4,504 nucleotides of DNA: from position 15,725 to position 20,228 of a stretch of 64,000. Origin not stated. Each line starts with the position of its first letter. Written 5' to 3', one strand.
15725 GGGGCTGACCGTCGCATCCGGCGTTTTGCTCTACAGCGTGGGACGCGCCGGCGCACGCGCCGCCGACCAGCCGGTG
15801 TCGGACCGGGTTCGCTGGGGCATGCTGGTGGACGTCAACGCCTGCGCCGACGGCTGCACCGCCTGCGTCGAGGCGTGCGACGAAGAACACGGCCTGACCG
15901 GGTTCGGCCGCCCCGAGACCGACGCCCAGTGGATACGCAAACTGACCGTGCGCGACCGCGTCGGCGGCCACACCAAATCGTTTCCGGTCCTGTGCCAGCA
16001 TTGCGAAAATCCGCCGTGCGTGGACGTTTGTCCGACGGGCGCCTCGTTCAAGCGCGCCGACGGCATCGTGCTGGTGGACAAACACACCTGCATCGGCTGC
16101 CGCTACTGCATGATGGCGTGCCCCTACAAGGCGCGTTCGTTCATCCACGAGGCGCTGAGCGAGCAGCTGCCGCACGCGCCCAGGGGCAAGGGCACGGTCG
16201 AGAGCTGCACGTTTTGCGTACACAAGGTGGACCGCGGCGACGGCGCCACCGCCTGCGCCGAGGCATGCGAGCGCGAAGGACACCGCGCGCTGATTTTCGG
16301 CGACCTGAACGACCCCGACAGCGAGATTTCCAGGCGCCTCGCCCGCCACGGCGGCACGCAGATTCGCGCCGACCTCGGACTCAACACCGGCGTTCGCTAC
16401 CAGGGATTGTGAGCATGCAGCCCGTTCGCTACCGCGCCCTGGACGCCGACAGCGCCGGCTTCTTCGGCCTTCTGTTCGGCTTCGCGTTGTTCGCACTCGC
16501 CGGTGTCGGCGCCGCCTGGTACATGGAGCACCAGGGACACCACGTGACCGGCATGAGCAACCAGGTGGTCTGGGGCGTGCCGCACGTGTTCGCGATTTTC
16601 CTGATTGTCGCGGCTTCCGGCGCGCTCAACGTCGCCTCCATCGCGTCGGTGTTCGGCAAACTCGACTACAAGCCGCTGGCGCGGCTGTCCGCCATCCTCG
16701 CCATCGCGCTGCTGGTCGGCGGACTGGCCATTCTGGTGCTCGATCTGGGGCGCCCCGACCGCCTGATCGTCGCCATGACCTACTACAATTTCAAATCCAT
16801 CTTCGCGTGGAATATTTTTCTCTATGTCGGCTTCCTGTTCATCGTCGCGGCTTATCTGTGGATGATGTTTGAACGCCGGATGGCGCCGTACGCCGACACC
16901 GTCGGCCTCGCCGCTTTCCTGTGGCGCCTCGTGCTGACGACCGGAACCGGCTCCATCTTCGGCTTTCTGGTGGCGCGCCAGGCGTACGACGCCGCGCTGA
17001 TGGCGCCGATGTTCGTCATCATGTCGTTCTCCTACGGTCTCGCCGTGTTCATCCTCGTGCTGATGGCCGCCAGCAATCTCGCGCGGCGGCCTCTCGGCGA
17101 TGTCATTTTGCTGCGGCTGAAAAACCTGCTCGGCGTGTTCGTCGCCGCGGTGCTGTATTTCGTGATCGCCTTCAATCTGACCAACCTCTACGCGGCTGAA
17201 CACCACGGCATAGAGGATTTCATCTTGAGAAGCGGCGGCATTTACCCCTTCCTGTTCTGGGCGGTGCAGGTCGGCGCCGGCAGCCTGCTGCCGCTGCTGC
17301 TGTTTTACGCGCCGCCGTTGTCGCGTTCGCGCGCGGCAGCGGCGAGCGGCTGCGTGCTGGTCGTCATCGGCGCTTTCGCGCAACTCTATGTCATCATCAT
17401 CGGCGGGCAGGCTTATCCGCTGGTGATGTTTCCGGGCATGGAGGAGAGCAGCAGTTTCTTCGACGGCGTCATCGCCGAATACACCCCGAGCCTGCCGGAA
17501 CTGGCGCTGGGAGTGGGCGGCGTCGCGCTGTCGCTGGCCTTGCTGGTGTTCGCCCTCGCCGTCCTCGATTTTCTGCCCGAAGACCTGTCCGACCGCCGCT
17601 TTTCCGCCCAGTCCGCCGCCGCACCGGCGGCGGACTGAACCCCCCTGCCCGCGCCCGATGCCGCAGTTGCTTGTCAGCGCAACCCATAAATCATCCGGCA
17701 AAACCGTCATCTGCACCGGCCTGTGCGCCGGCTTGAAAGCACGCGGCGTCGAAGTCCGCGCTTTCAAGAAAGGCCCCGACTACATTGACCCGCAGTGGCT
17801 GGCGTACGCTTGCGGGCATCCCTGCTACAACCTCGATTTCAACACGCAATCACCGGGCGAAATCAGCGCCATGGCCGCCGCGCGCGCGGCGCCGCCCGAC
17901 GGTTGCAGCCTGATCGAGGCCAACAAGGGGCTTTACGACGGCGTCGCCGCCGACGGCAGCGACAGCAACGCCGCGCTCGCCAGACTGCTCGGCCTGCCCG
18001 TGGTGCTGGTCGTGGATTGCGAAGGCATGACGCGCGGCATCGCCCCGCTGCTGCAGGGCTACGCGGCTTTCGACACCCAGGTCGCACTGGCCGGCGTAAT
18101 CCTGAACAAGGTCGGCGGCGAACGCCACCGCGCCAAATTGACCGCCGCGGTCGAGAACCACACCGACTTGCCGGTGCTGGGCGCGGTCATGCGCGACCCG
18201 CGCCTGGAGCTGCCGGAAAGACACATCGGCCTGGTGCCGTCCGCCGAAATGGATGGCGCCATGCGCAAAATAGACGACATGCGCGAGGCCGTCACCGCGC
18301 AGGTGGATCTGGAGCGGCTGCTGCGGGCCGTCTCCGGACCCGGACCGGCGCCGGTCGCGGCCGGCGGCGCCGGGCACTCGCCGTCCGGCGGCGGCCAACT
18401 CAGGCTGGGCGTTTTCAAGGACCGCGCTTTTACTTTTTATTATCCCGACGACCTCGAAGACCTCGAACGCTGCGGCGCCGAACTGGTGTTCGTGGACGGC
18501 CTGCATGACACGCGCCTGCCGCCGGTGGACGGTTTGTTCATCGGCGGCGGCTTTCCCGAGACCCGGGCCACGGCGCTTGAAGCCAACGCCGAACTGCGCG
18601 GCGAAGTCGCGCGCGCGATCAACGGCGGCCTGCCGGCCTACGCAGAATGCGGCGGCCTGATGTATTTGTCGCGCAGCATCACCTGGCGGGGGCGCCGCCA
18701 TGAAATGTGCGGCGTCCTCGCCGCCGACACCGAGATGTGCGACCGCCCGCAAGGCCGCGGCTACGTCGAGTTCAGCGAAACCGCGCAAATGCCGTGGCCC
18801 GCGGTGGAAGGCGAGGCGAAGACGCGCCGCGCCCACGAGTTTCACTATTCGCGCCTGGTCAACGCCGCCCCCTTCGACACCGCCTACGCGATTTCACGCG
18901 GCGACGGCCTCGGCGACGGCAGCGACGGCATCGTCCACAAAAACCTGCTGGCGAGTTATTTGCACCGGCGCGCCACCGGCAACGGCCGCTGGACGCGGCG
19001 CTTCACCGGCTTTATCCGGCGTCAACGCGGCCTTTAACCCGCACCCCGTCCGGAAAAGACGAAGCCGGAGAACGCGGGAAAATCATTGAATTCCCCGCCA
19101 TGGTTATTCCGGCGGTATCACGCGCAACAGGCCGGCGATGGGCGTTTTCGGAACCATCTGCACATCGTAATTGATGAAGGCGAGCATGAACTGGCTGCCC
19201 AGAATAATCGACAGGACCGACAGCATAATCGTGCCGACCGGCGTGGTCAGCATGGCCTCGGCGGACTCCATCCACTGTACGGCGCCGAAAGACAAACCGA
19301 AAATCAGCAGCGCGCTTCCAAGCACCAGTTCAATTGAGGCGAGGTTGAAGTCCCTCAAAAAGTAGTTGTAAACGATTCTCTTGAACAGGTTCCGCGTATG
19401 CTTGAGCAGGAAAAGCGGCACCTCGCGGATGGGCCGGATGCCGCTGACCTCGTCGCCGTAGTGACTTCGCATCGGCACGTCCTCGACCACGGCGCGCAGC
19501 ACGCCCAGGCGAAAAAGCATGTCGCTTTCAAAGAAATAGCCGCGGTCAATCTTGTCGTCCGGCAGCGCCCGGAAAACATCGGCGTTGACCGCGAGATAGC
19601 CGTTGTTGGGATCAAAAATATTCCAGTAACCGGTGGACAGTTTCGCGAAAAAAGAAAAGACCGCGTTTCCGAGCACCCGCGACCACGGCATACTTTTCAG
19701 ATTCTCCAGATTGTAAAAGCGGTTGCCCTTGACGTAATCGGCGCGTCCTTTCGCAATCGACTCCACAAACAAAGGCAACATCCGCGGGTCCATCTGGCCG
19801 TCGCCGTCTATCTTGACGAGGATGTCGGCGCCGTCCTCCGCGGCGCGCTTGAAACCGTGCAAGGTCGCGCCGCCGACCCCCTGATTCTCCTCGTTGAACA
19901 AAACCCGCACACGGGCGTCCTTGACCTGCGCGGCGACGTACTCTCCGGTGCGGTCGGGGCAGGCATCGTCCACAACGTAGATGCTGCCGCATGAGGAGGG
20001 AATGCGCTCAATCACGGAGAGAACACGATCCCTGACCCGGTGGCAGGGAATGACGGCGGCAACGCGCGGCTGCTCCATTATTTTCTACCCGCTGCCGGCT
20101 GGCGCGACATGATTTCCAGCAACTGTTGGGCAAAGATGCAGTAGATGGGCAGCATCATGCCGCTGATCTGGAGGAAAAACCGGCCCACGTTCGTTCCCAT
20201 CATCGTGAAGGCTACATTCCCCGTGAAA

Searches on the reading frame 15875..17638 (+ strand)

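Call 58: search_protein_families(library=pfam, proteins=[window:15875-17638:+], max_evalue=0.001)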
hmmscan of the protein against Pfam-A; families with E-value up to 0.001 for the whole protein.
window:15875-17638:+ (587 aa): 1 family
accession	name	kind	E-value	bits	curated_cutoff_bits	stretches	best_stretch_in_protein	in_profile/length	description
PF03916.19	NrfD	-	4e-51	174.9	25.8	1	224-513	2-310/313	Polysulphide reductase, NrfD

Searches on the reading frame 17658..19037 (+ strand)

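Call 89: search_protein_families(library=pfam, proteins=[window:17658-19037:+], max_evalue=0.00001)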
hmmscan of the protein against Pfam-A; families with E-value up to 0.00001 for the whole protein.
window:17658-19037:+ (459 aa): 3 families
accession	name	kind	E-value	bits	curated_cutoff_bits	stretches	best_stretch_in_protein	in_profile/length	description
PF07685.20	GATase_3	-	6.6e-35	120.9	27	1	250-437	2-189/196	CobB/CobQ-like glutamine amidotransferase domain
PF13500.12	AAA_26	-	1.2e-16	61.6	27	1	3-184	2-195/198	AAA domain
PF01656.29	CbiA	-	3.8e-14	53.2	25.4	1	12-190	9-123/125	CobQ/CobB/MinD/ParA nucleotide binding domain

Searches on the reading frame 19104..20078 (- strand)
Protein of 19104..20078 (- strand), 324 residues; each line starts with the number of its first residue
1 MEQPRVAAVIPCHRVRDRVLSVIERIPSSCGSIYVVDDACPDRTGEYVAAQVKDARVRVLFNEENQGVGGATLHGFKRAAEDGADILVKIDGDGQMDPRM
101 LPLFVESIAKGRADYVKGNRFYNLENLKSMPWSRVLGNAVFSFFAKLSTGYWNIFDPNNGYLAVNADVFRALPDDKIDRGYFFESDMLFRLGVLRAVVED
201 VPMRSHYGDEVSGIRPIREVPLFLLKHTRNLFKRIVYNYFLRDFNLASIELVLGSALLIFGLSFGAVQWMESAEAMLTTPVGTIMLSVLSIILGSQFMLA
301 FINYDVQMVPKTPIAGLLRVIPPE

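Call 59: search_protein_families(library=pfam, proteins=[window:19104-20078:-], max_evalue=0.001)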
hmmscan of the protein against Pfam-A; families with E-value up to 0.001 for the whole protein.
window:19104-20078:- (324 aa): 2 families
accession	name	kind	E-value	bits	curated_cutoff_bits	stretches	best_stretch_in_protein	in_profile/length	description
PF00535.33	Glycos_transf_2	-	1.8e-18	67.5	23.3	1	10-170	4-165/168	Glycosyl transferase family 2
PF13641.12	Glyco_tranf_2_3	-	1.9e-05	25.2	27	1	4-130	1-131/230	Glycosyltransferase like family 2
